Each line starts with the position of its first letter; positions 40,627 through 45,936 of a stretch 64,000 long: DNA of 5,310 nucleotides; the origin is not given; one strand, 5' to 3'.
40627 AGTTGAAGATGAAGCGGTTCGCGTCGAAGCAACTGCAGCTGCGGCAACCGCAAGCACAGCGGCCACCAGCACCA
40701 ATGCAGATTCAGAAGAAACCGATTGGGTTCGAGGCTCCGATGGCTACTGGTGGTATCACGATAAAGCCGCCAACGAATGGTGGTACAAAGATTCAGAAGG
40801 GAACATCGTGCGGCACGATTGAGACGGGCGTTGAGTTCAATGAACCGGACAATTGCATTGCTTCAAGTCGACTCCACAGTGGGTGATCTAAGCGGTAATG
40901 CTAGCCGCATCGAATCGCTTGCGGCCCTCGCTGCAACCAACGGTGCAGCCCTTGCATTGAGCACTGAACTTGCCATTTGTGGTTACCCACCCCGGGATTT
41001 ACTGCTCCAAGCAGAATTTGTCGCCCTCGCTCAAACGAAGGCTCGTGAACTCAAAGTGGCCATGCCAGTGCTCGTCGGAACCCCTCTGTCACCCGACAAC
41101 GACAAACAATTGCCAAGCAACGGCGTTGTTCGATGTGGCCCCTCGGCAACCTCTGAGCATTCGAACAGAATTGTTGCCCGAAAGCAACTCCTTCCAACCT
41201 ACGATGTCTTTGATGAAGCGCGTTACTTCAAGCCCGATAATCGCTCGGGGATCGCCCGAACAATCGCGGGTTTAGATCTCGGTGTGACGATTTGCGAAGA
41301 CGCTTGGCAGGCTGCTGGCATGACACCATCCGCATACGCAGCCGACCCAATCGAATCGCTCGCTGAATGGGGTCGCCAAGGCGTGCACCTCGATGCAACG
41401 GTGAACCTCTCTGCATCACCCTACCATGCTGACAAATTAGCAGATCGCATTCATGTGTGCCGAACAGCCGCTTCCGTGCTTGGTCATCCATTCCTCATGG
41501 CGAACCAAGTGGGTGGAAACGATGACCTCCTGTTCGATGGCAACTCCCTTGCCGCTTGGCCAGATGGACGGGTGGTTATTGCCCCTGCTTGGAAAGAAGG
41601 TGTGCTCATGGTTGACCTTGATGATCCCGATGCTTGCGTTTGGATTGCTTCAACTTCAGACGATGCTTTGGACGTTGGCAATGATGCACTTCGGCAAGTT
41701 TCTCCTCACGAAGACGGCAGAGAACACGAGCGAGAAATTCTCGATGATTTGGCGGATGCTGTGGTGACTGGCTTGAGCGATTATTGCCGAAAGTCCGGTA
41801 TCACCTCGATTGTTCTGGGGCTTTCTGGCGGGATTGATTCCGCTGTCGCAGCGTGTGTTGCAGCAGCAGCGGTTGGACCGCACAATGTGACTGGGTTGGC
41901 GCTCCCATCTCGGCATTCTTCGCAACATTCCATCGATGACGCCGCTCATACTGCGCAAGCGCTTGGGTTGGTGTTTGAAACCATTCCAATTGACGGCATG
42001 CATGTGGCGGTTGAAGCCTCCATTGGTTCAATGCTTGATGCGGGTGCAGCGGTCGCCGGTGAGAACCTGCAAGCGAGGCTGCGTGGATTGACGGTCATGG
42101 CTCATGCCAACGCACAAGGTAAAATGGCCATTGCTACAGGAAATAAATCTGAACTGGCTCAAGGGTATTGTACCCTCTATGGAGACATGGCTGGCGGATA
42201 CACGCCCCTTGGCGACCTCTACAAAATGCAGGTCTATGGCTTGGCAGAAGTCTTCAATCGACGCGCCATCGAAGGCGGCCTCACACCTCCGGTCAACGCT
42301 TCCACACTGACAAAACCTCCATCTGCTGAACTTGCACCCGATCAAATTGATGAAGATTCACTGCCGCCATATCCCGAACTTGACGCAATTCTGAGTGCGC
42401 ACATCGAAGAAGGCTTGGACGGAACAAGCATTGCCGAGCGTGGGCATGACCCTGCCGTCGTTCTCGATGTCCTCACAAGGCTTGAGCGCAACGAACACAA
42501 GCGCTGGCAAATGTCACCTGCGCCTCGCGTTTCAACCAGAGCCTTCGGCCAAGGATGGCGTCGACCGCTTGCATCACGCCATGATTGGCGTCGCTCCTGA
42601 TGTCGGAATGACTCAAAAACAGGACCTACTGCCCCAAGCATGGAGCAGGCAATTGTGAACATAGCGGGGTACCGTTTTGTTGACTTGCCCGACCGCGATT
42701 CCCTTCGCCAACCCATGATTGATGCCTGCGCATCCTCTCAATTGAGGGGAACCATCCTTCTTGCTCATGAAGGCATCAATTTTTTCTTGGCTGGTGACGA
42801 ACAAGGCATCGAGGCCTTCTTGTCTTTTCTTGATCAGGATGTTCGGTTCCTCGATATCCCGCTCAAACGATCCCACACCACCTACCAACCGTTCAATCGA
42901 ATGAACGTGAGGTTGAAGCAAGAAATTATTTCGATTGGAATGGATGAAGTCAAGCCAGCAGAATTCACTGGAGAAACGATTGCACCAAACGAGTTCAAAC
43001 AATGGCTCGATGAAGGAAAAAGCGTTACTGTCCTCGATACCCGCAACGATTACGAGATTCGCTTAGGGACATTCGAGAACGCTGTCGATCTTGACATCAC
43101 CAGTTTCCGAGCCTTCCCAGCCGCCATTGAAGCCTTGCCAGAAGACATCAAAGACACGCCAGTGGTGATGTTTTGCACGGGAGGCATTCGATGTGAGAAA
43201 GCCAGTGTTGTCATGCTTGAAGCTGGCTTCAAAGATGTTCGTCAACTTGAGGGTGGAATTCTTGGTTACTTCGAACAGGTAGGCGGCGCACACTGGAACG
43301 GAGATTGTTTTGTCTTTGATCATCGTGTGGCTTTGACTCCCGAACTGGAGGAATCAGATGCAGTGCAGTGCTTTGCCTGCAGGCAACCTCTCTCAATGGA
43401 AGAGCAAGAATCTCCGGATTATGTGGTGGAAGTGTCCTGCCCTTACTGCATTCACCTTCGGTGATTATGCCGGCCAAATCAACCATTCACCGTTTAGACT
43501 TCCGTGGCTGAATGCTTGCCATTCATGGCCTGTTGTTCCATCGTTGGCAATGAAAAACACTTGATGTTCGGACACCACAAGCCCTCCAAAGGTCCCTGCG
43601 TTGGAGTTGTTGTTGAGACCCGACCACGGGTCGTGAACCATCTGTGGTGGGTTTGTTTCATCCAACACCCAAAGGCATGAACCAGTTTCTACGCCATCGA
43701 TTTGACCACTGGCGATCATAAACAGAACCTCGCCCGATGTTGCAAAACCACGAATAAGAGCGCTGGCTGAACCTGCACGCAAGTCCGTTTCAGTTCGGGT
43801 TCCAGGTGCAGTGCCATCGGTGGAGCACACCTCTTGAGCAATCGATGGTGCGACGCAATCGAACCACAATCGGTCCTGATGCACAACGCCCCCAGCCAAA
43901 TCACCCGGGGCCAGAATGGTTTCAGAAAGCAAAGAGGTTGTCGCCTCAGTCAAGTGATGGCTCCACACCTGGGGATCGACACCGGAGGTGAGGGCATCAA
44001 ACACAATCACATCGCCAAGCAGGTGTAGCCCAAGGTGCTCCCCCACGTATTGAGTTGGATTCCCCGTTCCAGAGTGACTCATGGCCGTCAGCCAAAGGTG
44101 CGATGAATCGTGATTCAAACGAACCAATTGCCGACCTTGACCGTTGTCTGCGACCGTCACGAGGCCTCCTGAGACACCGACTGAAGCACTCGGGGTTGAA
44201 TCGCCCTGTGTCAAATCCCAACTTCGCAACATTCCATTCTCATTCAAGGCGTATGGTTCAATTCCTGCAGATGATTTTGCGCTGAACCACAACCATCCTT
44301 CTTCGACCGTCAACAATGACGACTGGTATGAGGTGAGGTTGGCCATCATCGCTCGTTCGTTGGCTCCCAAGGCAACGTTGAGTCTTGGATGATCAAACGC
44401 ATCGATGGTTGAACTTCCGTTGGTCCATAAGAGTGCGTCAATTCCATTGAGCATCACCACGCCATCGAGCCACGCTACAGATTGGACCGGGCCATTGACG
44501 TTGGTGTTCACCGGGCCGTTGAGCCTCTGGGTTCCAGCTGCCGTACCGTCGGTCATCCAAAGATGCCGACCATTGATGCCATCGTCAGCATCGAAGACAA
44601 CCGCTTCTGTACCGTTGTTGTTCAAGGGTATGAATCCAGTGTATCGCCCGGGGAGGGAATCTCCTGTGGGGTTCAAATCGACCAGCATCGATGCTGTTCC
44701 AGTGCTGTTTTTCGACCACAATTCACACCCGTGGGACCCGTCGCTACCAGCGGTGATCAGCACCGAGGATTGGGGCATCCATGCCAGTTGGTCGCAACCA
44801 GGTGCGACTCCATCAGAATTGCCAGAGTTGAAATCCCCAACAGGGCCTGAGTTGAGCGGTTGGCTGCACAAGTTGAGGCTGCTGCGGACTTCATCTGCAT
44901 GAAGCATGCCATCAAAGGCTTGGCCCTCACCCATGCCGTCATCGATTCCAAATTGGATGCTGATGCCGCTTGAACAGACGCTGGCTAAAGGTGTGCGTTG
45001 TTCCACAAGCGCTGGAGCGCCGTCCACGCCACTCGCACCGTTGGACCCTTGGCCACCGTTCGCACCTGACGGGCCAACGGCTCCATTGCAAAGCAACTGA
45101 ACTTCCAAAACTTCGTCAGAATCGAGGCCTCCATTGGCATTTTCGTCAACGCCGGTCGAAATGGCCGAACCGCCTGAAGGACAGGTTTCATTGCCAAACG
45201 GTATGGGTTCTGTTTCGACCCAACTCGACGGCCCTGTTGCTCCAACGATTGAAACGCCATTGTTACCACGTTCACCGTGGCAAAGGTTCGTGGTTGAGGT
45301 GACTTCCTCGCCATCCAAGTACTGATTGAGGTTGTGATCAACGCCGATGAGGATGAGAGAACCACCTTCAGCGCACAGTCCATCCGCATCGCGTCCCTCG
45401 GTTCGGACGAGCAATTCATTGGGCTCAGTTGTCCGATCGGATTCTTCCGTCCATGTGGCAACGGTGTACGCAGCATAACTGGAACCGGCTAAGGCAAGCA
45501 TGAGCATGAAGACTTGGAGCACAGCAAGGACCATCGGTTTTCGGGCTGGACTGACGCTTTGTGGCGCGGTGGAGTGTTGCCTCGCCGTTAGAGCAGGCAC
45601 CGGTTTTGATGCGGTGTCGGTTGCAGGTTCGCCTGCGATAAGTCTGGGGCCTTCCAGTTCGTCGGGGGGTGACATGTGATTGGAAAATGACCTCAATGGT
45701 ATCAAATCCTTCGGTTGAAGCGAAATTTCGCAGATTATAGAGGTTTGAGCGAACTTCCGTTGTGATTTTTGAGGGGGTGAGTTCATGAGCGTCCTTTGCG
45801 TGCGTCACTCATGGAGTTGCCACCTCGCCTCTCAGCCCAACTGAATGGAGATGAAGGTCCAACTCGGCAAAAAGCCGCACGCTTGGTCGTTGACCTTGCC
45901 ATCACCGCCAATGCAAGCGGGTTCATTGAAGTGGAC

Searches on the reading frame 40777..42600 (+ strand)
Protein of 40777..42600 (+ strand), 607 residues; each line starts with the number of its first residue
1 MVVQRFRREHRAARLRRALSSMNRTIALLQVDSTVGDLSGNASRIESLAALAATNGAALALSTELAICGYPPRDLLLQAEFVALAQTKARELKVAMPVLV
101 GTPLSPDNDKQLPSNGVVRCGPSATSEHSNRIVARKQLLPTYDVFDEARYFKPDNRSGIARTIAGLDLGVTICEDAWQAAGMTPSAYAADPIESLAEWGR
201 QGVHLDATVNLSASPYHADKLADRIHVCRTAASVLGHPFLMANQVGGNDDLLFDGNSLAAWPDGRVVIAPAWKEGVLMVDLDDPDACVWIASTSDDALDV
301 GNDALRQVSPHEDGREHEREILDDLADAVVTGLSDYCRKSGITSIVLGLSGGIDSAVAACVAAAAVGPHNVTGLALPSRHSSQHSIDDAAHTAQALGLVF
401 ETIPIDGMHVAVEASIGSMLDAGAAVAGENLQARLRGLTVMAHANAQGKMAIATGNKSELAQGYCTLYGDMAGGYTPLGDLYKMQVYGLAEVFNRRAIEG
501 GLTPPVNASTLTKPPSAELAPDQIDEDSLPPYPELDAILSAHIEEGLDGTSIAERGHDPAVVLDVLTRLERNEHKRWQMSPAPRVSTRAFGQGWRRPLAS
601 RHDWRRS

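Call 85: search_protein_families(library=pfam, proteins=[window:40777-42600:+], max_evalue=0.001)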
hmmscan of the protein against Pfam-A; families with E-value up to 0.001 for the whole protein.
window:40777-42600:+ (607 aa): 2 families
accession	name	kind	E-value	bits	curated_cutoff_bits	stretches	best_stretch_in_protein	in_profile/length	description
PF02540.23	NAD_synthase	-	5.7e-61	206.2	21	1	328-577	4-240/242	NAD synthase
PF00795.27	CN_hydrolase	-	3.5e-17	63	23.2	1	25-282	1-247/256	Carbon-nitrogen hydrolase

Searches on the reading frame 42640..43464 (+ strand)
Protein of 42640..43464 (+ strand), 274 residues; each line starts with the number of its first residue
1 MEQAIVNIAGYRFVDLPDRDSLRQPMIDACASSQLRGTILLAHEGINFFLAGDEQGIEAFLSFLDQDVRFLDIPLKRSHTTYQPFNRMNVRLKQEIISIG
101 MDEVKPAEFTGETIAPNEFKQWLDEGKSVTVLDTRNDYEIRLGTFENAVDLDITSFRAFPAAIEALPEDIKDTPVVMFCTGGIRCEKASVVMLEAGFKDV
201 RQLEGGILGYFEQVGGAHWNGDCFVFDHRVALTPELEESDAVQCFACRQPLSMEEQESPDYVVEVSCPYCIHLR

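Call 85: search_protein_families(library=pfam, proteins=[window:42640-43464:+], max_evalue=0.001)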
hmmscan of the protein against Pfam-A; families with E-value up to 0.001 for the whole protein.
window:42640-43464:+ (274 aa): 3 families
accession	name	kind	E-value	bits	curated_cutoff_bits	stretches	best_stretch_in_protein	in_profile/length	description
PF17773.7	UPF0176_N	-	1.4e-25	90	26.2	1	6-96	2-92/92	UPF0176 acylphosphatase like domain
PF00581.25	Rhodanese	-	7.6e-11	42.8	22.2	1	116-210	2-99/102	Rhodanese-like domain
PF12368.13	Rhodanese_C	-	0.00021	22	26.9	1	220-252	1-33/66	Rhodanase C-terminal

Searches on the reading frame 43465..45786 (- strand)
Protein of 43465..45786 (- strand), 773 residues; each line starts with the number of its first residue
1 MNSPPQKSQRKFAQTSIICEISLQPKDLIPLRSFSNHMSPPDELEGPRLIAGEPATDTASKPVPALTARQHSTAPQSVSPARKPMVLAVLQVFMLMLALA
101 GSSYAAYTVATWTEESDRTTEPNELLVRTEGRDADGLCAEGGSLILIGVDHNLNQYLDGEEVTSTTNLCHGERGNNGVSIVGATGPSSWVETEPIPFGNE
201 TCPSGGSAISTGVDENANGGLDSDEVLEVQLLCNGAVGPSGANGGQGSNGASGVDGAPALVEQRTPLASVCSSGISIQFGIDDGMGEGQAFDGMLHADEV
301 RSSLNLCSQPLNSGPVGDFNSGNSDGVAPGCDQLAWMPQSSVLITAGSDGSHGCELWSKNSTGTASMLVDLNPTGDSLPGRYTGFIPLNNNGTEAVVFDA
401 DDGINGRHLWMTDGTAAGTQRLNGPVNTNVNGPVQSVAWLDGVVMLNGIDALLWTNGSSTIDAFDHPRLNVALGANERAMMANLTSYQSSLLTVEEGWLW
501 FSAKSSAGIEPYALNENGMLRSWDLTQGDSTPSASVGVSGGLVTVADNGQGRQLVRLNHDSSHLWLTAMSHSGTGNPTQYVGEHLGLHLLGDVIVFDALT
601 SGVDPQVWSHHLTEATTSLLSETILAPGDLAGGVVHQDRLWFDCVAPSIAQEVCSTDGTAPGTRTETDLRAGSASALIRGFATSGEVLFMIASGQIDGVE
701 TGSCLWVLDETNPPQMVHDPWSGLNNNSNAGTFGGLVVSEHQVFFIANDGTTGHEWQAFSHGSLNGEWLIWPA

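Call 85: search_protein_families(library=pfam, proteins=[window:43465-45786:-], max_evalue=0.001)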
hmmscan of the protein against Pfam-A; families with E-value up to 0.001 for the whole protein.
window:43465-45786:- (773 aa): 1 family
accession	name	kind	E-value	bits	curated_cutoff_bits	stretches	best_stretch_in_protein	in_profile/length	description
PF23657.1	DUF7151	-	3.4e-22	78.6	27.2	2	188-233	2-46/46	Domain of unknown function (DUF7151)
